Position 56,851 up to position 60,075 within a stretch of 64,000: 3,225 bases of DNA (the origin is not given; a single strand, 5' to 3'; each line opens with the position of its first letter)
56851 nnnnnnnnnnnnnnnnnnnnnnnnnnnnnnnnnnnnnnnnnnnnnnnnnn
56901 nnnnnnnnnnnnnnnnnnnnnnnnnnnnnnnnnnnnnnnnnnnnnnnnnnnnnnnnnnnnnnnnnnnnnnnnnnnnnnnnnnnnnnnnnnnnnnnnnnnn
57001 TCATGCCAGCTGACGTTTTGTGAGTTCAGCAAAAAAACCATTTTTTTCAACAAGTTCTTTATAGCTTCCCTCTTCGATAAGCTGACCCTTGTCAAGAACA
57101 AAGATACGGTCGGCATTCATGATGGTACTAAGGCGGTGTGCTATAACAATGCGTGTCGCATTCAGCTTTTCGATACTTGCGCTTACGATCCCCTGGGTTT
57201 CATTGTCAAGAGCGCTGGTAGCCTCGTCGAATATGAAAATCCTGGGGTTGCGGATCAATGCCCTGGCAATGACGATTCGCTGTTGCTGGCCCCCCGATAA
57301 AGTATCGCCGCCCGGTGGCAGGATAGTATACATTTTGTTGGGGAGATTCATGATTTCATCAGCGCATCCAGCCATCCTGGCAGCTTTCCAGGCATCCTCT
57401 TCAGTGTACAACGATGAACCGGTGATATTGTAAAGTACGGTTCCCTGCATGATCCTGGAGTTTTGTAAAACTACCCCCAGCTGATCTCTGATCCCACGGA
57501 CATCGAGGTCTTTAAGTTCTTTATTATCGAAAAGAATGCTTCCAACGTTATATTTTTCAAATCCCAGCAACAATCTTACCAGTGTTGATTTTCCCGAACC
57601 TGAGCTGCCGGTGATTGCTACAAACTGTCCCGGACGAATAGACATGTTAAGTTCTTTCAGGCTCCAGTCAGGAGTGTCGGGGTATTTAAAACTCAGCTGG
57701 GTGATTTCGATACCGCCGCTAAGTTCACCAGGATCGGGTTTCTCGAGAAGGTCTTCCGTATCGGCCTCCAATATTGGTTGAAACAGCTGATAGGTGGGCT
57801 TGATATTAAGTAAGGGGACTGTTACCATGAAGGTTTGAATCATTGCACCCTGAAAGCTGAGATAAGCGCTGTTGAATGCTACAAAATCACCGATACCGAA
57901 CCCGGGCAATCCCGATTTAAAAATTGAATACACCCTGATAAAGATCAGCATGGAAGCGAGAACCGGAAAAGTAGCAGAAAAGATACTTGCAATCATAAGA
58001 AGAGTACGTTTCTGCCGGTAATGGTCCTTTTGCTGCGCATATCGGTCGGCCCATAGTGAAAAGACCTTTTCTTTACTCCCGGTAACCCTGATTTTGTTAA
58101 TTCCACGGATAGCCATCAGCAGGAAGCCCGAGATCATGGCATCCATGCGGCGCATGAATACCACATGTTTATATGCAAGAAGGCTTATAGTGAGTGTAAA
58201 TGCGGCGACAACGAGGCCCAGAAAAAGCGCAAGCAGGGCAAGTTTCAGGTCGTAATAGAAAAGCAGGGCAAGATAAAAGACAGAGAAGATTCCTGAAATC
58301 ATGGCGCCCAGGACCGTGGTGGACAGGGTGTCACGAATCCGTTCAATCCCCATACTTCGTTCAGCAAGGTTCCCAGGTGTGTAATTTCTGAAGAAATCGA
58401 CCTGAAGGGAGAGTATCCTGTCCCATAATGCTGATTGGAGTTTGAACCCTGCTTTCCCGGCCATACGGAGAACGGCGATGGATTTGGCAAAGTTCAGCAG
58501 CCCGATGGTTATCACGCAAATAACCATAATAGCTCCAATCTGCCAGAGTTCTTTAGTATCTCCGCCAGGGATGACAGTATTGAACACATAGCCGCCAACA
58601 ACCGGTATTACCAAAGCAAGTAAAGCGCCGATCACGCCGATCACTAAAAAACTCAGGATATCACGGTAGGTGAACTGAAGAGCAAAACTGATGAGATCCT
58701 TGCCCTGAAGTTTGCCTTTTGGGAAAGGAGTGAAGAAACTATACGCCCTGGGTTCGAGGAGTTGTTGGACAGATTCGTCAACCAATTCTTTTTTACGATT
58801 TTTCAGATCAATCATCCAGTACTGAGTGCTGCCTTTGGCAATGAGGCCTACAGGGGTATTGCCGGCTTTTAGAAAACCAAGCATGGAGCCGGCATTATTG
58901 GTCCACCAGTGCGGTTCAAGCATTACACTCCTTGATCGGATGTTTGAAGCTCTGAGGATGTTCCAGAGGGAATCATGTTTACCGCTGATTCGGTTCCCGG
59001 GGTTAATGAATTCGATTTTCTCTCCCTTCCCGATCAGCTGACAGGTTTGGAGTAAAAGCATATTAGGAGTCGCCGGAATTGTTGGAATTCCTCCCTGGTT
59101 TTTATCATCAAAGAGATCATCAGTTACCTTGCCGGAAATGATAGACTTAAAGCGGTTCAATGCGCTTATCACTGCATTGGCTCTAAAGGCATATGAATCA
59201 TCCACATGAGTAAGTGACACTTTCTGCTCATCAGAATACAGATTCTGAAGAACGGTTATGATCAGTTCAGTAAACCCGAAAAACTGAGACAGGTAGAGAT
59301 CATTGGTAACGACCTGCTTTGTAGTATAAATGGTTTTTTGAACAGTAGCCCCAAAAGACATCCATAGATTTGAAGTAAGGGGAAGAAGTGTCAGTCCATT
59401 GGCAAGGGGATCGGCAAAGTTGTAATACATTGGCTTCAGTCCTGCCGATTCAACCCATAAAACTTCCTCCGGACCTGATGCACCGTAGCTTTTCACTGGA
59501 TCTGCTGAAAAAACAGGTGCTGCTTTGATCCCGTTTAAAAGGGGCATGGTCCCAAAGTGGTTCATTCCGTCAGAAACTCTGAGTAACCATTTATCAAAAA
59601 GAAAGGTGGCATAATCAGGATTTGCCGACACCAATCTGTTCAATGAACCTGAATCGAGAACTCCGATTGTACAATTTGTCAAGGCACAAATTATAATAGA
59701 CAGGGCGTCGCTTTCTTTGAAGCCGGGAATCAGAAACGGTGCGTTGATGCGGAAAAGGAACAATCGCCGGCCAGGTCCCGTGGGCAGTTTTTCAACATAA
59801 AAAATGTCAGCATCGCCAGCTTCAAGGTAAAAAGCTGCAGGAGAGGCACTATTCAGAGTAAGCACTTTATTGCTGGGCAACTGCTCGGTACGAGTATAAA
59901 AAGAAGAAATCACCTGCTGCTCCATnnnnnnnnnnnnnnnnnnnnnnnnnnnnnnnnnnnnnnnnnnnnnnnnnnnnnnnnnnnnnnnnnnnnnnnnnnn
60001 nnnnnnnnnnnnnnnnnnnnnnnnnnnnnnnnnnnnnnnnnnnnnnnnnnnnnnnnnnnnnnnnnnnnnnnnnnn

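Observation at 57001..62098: Two different ABC exporters in tandem (one with a C39-like domain, one with a ~410-aa N-terminal extension) plus HlyD and TolC, an arrangement typical of RiPP/bacteriocin export, attached to an NRPS-PKS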

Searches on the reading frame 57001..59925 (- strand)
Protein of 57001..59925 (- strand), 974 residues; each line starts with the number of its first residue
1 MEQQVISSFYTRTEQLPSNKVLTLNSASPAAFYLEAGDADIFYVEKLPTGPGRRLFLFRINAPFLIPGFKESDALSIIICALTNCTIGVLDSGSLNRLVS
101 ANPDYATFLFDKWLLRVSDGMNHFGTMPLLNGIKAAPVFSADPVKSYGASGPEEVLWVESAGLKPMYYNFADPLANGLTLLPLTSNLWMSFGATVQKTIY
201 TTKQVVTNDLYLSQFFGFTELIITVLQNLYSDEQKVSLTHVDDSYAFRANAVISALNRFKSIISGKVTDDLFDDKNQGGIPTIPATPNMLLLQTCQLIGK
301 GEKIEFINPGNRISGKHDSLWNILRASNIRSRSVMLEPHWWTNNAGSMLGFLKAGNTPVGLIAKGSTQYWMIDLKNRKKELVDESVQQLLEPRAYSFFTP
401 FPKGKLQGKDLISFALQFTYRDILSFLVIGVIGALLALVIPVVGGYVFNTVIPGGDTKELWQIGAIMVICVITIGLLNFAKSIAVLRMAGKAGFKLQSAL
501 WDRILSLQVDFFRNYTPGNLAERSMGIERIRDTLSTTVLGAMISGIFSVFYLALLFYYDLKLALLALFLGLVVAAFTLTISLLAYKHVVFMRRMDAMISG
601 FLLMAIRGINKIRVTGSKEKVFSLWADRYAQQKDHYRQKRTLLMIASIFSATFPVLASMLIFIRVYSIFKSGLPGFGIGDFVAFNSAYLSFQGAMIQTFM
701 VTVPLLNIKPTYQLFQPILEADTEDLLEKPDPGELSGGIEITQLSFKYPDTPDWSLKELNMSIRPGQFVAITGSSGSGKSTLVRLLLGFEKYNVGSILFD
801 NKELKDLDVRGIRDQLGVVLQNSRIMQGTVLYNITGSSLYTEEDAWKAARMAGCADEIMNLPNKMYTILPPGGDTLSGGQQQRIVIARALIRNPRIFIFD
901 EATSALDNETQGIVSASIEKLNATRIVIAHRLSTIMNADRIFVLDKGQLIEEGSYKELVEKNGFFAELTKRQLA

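Call 4: search_protein_families(library=pfam, proteins=[window:57001-59925:-], max_evalue=0.01)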
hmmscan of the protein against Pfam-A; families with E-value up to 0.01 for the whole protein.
window:57001-59925:- (974 aa): 8 families
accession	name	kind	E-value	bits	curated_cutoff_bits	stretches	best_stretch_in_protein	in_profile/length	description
PF00005.33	ABC_tran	-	6.2e-30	105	25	1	756-904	1-137/137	ABC transporter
PF00664.28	ABC_membrane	-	3.5e-15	56.9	28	1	427-695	5-274/274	ABC transporter transmembrane region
PF02463.25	SMC_N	-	5.6e-08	32.9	40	1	767-943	25-210/220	RecF/RecN/SMC N terminal domain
PF13555.12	AAA_29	-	0.00072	19.7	27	1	761-786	17-46/61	P-loop containing region of AAA domain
PF03193.22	RsgA_GTPase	-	0.00085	19.6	30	1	754-797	95-137/174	RsgA GTPase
PF13401.12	AAA_22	-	0.0016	19.2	27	1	766-818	5-60/130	AAA domain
PF01935.23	DUF87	-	0.0055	17.3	23.2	0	769-787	26-44/220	Helicase HerA, central domain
PF13748.11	ABC_membrane_3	-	0.0081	16.1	27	0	415-473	5-62/237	ABC transporter transmembrane region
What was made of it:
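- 57001..59925 (-): ABC2: CRP-like domain + linker + cryptic C39-like domain + TMD + NBD (974 aa). Pfam TMD and NBD (call 4).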

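Call 5: search_protein_families(library=ncbifam, proteins=[window:57001-59925:-], max_evalue=0.01)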
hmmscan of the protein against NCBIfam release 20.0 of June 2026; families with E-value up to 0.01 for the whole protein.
window:57001-59925:- (974 aa): 187 families (the best 25 are shown)
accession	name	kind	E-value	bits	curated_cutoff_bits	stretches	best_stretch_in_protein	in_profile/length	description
TIGR03797.1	NHLM_micro_ABC2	equivalog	9.4e-233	774.6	709.4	1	291-973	4-686/686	NHLP bacteriocin export ABC transporter permease/ATPase subunit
TIGR03796.1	NHLM_micro_ABC1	equivalog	1.2e-94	318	853.3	1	416-969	149-709/710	NHLP family bacteriocin export ABC transporter peptidase/permease/ATPase subunit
TIGR01846.1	type_I_sec_HlyB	subfamily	8.5e-88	295.3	725.55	1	410-972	126-692/694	type I secretion system permease/ATPase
TIGR02203.1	MsbA_lipidA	equivalog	2.3e-82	277.3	602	1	423-972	17-569/572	lipid A export permease/ATP-binding protein MsbA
TIGR03375.1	type_I_sec_LssB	subfamily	7.5e-78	262.5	693.1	1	426-961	154-691/696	type I secretion system permease/ATPase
NF045513.1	HepA_fam_ABC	equivalog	1.9e-74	251.2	725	1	457-968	91-605/610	heterocyst formation ABC transporter subunit HepA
NF008381.0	PRK11176.1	equivalog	2e-72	244.4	867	1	460-973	64-580/582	lipid A ABC transporter ATP-binding protein/permease MsbA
TIGR00958.1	3a01208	subfamily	1.3e-71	241.9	874.6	2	732-968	472-710/711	antigen peptide transporter 2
TIGR02204.1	MsbA_rel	hypoth_equivalog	1.7e-71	241.6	780.4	1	422-972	19-575/576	ABC transporter, permease/ATP-binding protein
NF010178.0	PRK13657.1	equivalog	5.5e-65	219.9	733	1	427-972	25-570/588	glucan ABC transporter ATP-binding protein/ permease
TIGR01193.1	bacteriocin_ABC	subfamily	1.4e-61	208.9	523.85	1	426-970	157-707/708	peptide cleavage/export ABC transporter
NF052233.1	CphA_assoc_ABC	equivalog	9.4e-61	206.1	880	1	471-972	240-743/766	cyanophycin metabolism-associated ABC transporter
TIGR02857.1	CydD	equivalog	5e-55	187.4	435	2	718-944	306-529/529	thiol reductant ABC exporter subunit CydD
TIGR01842.1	type_I_sec_PrtD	subfamily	3.5e-54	184.3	510.15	1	427-960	12-542/544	type I secretion system permease/ATPase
NF008056.1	PRK10790.1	equivalog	3.4e-53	181.1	746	1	419-973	20-576/584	SmdB family multidrug efflux ABC transporter permease/ATP-binding protein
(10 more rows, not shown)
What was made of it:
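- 57001..59925 (-): TIGR03797 774.6 bits against a cut-off of 709.4, with the model covering aa 291-973 (call 5).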

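Call 6: find_encoding_contigs(protein=window:57001-59925:-, flank=10000, max_places=6)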
Protein window:57001-59925:- (974 aa): 6 contigs read that carry it; 4 places shown.
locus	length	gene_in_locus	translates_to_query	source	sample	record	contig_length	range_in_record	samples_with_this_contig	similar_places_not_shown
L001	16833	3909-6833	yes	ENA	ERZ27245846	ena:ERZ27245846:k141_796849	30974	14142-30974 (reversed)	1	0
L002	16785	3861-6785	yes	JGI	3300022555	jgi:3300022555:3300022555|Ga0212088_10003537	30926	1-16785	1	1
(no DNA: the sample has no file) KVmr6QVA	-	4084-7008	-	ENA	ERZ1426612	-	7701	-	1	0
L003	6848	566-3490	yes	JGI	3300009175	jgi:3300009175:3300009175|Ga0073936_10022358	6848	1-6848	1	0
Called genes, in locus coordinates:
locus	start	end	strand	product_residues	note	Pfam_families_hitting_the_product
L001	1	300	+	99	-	?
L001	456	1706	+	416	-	PF25973:BSH_CzcB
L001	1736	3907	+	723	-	PF03412:Peptidase_C39, PF00664:ABC_membrane, PF00005:ABC_tran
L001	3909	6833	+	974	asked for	PF00664:ABC_membrane, PF00005:ABC_tran, PF02463:SMC_N (weak)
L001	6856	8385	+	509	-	-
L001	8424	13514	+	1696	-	PF00501:AMP-binding, PF13193:AMP-binding_C (weak), PF00550:PP-binding, PF00668:Condensation, PF00501:AMP-binding, PF13193:AMP-binding_C, PF00550:PP-binding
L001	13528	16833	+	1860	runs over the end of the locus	PF00109:ketoacyl-synt, PF02801:Ketoacyl-synt_C, PF16197:KAsynt_C_assoc, PF22621:CurL-like_PKS_C, PF00698:Acyl_transf_1, PF21394:Beta-ketacyl_N, PF08659:KR, PF14765:PS-DH, +3 more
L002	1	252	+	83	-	?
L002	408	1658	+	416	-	PF25973:BSH_CzcB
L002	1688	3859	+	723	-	PF03412:Peptidase_C39, PF00664:ABC_membrane, PF00005:ABC_tran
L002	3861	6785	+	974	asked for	PF00664:ABC_membrane, PF00005:ABC_tran, PF02463:SMC_N (weak)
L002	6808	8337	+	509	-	-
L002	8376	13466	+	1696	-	PF00501:AMP-binding, PF13193:AMP-binding_C (weak), PF00550:PP-binding, PF00668:Condensation, PF00501:AMP-binding, PF13193:AMP-binding_C, PF00550:PP-binding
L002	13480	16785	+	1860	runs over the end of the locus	PF00109:ketoacyl-synt, PF02801:Ketoacyl-synt_C, PF16197:KAsynt_C_assoc, PF22621:CurL-like_PKS_C, PF00698:Acyl_transf_1, PF21394:Beta-ketacyl_N, PF08659:KR, PF14765:PS-DH, +3 more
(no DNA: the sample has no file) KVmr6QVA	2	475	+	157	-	?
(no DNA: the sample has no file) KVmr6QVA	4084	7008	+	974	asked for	PF00664:ABC_membrane, PF00005:ABC_tran, PF02463:SMC_N (weak)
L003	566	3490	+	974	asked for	PF00664:ABC_membrane, PF00005:ABC_tran, PF02463:SMC_N (weak)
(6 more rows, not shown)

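Call 15: find_homologous_proteins(query=window:57001-59925:-, max_evalue=1e-10)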
Query window:57001-59925:- (974 aa): 502 proteins with E <= 1e-10 among 8000 candidates; the best 120 are listed.
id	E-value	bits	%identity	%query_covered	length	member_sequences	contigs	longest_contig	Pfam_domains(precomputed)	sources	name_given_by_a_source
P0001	0.0e+0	2179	100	100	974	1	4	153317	PF00005.34,PF02463.26,PF00664.29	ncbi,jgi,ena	-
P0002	0.0e+0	2029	92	100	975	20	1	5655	PF00005.34,PF02463.26,PF00664.29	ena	-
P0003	0.0e+0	1917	86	100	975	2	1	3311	PF00005.34,PF02463.26,PF00664.29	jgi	jgi:ATP-binding cassette subfamily C protein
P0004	0.0e+0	1854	85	100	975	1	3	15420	PF00005.34,PF02463.26,PF00664.29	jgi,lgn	jgi:ATP-binding cassette subfamily C protein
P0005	0.0e+0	1847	84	100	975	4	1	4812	PF00005.34,PF02463.26,PF00664.29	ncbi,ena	-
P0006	0.0e+0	1836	83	100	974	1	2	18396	PF00005.34,PF02463.26,PF00664.29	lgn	-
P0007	0.0e+0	1803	82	100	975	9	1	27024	PF00005.34,PF02463.26,PF00664.29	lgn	-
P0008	0.0e+0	1794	80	100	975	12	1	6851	PF00005.34,PF02463.26,PF00664.29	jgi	jgi:ATP-binding cassette subfamily C protein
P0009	0.0e+0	1791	81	100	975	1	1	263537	PF00005.34,PF02463.26,PF00664.29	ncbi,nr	ncbi:MAG: NHLP bacteriocin export ABC transporter permease/ATPase subunit [Bacteroidetes bacterium]|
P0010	0.0e+0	1782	80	100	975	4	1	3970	PF00005.34,PF02463.26,PF00664.29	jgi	-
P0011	0.0e+0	1763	79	100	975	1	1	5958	PF00005.34,PF02463.26,PF00664.29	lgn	-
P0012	0.0e+0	1753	78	100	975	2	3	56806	PF00005.34,PF02463.26,PF00664.29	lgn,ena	-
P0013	0.0e+0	1733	79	100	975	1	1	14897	PF00005.34,PF02463.26,PF00664.29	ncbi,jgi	jgi:NHLM bacteriocin system ABC transporter ATP-binding protein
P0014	0.0e+0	1729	78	100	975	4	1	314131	PF00005.34,PF02463.26,PF00664.29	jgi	-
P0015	0.0e+0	1724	77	100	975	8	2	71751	PF00005.34,PF02463.26,PF00664.29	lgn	-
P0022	0.0e+0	1613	74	100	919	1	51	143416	PF00005.34,PF02463.26,PF00664.29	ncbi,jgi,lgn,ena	-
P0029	0.0e+0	1096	54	98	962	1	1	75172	PF00005.34,PF02463.26,PF00664.29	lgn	-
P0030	0.0e+0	1031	52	98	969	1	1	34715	PF00005.34,PF02463.26,PF00664.29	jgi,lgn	-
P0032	4.4e-257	874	55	76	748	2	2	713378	PF00005.34,PF02463.26,PF00664.29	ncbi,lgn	-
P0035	1.8e-160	554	41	70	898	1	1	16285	PF00005.34,PF02463.26,PF00664.29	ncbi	ncbi:MAG: NHLP bacteriocin export ABC transporter permease/ATPase subunit [Desulfocucumaceae bacteri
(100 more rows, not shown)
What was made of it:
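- Databases name the orthologues 'NHLP bacteriocin export ABC transporter' (call 15).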

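Call 17: find_encoding_contigs(protein=P0009, flank=10000, max_places=2)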
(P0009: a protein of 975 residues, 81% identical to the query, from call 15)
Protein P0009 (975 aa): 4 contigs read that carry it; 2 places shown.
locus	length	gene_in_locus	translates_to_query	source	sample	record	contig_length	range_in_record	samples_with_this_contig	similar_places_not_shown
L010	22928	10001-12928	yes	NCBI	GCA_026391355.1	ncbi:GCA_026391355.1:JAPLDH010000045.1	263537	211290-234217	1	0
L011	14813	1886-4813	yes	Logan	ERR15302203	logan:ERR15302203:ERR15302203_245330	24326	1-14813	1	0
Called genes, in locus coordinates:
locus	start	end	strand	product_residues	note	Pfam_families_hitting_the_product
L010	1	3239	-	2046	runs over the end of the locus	PF13385:Laminin_G_3, PF02210:Laminin_G_2 (faint), PF13385:Laminin_G_3, PF18962:Por_Secre_tail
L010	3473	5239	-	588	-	PF00515:TPR_1 (faint), PF07719:TPR_2 (faint), PF13181:TPR_8 (faint), PF24885:TPR_NPHP3 (faint), PF13424:TPR_12 (weak), PF12833:HTH_18, PF00165:HTH_AraC (weak)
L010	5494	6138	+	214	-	-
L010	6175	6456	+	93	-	-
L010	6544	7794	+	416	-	PF25973:BSH_CzcB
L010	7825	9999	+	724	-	PF03412:Peptidase_C39, PF00664:ABC_membrane, PF00005:ABC_tran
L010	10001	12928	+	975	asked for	PF00664:ABC_membrane, PF00005:ABC_tran, PF02463:SMC_N (weak)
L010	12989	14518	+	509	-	-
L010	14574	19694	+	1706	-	PF00501:AMP-binding, PF13193:AMP-binding_C (weak), PF00550:PP-binding, PF00668:Condensation, PF00501:AMP-binding, PF13193:AMP-binding_C, PF00550:PP-binding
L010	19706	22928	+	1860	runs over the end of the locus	PF00109:ketoacyl-synt, PF02801:Ketoacyl-synt_C, PF16197:KAsynt_C_assoc, PF22621:CurL-like_PKS_C, PF00698:Acyl_transf_1, PF21394:Beta-ketacyl_N, PF08659:KR, PF14765:PS-DH, +3 more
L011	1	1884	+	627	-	?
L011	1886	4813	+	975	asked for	PF00664:ABC_membrane, PF00005:ABC_tran, PF02463:SMC_N (weak)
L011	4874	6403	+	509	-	-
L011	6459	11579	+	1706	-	PF00501:AMP-binding, PF13193:AMP-binding_C (weak), PF00550:PP-binding, PF00668:Condensation, PF00501:AMP-binding, PF13193:AMP-binding_C, PF00550:PP-binding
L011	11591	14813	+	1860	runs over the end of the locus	PF00109:ketoacyl-synt, PF02801:Ketoacyl-synt_C, PF16197:KAsynt_C_assoc, PF22621:CurL-like_PKS_C, PF00698:Acyl_transf_1, PF21394:Beta-ketacyl_N, PF08659:KR, PF14765:PS-DH, +3 more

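Call 20: find_encoding_contigs(protein=P0029, flank=10000, max_places=2)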
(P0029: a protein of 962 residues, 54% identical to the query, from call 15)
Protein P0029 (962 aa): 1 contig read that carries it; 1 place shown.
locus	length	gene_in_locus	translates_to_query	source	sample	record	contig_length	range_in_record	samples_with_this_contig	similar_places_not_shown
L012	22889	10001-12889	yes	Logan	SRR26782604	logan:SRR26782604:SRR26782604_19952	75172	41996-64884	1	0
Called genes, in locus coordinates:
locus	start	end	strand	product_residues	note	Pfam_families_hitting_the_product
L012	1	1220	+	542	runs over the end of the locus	PF07969:Amidohydro_3, PF01979:Amidohydro_1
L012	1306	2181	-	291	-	PF00701:DHDPS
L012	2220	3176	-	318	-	PF03255:ACCA, PF01039:Carboxyl_trans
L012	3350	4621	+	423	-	PF01266:DAO, PF01593:Amino_oxidase, PF03486:HI0933_like (faint), PF07992:Pyr_redox_2 (faint), PF13450:NAD_binding_8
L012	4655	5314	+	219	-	PF01026:TatD_DNase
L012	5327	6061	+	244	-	PF00899:ThiF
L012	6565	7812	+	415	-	PF00364:Biotin_lipoyl (faint), PF25917:BSH_RND (faint), PF25919:BSH_CusB, PF25973:BSH_CzcB, PF15905:HMMR_N (weak)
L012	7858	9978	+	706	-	PF03412:Peptidase_C39, PF00664:ABC_membrane, PF00005:ABC_tran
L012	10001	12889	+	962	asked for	PF00664:ABC_membrane, PF00005:ABC_tran, PF02463:SMC_N (weak)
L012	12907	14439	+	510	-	PF02321:OEP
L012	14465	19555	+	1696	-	PF00501:AMP-binding, PF00550:PP-binding, PF00668:Condensation, PF00501:AMP-binding, PF13193:AMP-binding_C (weak), PF00550:PP-binding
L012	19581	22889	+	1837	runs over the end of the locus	PF00109:ketoacyl-synt, PF02801:Ketoacyl-synt_C, PF16197:KAsynt_C_assoc, PF22336:RhiE-like_linker, PF22621:CurL-like_PKS_C, PF00698:Acyl_transf_1, PF21394:Beta-ketacyl_N, PF08659:KR, +3 more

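Call 21: find_encoding_contigs(protein=P0022, flank=10000, max_places=2)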
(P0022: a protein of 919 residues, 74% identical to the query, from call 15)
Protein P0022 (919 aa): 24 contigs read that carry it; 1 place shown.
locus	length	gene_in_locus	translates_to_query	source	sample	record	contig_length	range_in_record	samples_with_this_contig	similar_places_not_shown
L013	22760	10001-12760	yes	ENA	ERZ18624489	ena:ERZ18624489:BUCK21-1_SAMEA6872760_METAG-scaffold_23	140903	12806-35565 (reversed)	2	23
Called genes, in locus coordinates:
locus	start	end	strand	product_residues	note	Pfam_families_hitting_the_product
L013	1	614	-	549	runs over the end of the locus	PF00672:HAMP, PF00512:HisKA, PF02518:HATPase_c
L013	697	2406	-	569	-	PF01597:GCV_H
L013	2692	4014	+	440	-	PF20426:NBCH_WD40 (faint), PF25174:Beta-prop_THOC3 (faint), PF00400:WD40 (faint), PF12894:ANAPC4_WD40 (faint), PF23414:Beta-prop_EML_2 (faint), PF17164:DUF5122, PF23381:Beta-prop_IFT122_1st (faint), PF17164:DUF5122, +1 more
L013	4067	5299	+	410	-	PF00278:Orn_DAP_Arg_deC, PF02784:Orn_Arg_deC_N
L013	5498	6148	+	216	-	-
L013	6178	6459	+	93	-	-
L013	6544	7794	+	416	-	PF25973:BSH_CzcB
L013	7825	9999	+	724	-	PF03412:Peptidase_C39, PF00664:ABC_membrane, PF00005:ABC_tran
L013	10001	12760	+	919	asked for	PF00664:ABC_membrane, PF00005:ABC_tran, PF02463:SMC_N (faint)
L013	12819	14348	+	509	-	-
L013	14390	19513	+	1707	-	PF00501:AMP-binding, PF00550:PP-binding, PF00668:Condensation, PF00501:AMP-binding, PF13193:AMP-binding_C, PF00550:PP-binding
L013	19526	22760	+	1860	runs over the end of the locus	PF00109:ketoacyl-synt, PF02801:Ketoacyl-synt_C, PF16197:KAsynt_C_assoc, PF22621:CurL-like_PKS_C, PF00698:Acyl_transf_1, PF21394:Beta-ketacyl_N, PF08659:KR, PF14765:PS-DH, +3 more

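Call 24: find_encoding_contigs(protein=P0032, flank=10000, max_places=2)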
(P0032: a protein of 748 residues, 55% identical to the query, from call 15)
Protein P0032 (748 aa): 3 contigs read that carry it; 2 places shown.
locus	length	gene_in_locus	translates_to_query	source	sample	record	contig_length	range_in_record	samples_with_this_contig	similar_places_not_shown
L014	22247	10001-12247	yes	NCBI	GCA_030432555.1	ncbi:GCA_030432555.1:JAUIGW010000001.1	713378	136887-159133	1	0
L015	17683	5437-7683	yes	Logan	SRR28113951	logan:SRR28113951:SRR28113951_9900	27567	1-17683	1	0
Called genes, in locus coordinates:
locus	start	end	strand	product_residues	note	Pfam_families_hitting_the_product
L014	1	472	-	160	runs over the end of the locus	PF14534:DUF4440 (weak)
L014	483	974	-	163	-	PF14376:Haem_bd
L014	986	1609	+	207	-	PF00271:Helicase_C, PF12344:UvrB, PF02151:UVR (weak)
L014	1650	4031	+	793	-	-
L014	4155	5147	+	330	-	-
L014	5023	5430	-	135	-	-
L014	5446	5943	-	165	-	PF06172:Cupin_5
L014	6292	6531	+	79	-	-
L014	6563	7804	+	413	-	PF00364:Biotin_lipoyl (faint)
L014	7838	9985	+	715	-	PF03412:Peptidase_C39, PF00664:ABC_membrane, PF00005:ABC_tran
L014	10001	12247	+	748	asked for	PF00664:ABC_membrane, PF00005:ABC_tran, PF02463:SMC_N (weak)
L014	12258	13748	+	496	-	PF02321:OEP (faint)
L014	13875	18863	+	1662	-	PF00501:AMP-binding, PF13193:AMP-binding_C (faint), PF00550:PP-binding, PF00668:Condensation, PF00501:AMP-binding, PF00550:PP-binding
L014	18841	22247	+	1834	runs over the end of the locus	PF00109:ketoacyl-synt, PF02801:Ketoacyl-synt_C, PF16197:KAsynt_C_assoc, PF22336:RhiE-like_linker, PF22621:CurL-like_PKS_C, PF00698:Acyl_transf_1, PF21394:Beta-ketacyl_N, PF08659:KR, +4 more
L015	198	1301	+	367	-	PF01446:Rep_1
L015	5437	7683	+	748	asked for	PF00664:ABC_membrane, PF00005:ABC_tran, PF02463:SMC_N (weak)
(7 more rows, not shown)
